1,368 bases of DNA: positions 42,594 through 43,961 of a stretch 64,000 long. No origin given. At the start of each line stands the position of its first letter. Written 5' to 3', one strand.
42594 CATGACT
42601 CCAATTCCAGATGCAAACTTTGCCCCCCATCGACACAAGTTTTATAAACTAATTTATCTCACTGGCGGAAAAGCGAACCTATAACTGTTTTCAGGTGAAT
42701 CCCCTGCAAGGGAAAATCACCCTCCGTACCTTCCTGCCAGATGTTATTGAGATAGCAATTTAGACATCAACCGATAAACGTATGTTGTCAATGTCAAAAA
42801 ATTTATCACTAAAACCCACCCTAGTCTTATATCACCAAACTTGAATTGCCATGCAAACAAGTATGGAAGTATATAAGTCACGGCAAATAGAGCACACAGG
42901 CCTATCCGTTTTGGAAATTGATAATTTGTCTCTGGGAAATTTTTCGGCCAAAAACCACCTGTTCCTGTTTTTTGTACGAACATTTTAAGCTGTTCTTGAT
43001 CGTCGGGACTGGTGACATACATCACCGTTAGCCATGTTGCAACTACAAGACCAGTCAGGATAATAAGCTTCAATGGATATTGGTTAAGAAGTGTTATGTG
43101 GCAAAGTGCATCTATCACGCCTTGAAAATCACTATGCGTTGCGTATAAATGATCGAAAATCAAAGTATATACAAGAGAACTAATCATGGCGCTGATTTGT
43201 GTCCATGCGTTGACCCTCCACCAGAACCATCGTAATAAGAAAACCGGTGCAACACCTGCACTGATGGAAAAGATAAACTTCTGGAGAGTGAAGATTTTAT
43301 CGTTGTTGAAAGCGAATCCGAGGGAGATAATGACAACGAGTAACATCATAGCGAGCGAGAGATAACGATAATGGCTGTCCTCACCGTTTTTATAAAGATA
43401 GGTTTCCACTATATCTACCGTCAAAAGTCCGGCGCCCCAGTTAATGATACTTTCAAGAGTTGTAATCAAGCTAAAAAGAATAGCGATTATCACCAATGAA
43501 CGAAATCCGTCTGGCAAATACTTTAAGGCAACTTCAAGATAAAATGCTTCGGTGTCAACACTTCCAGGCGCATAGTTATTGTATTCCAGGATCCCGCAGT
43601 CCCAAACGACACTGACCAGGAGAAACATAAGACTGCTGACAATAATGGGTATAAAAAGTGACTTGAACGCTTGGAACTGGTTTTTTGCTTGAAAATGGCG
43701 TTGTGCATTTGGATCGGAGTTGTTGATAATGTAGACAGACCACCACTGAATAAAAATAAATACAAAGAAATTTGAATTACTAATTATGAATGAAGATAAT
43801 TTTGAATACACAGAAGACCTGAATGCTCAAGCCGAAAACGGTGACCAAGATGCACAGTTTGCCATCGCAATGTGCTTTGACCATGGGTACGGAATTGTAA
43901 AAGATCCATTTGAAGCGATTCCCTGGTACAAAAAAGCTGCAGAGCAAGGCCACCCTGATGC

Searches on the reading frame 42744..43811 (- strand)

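Call 36: search_protein_families(library=pfam, proteins=[window:42744-43811:-], max_evalue=0.001)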
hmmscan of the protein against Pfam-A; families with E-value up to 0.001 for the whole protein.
window:42744-43811:- (355 aa): 1 family
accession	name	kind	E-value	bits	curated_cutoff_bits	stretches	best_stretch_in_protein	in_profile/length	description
PF00474.23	SSF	-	6e-11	42.3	22.8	1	37-210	223-404/406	Sodium:solute symporter family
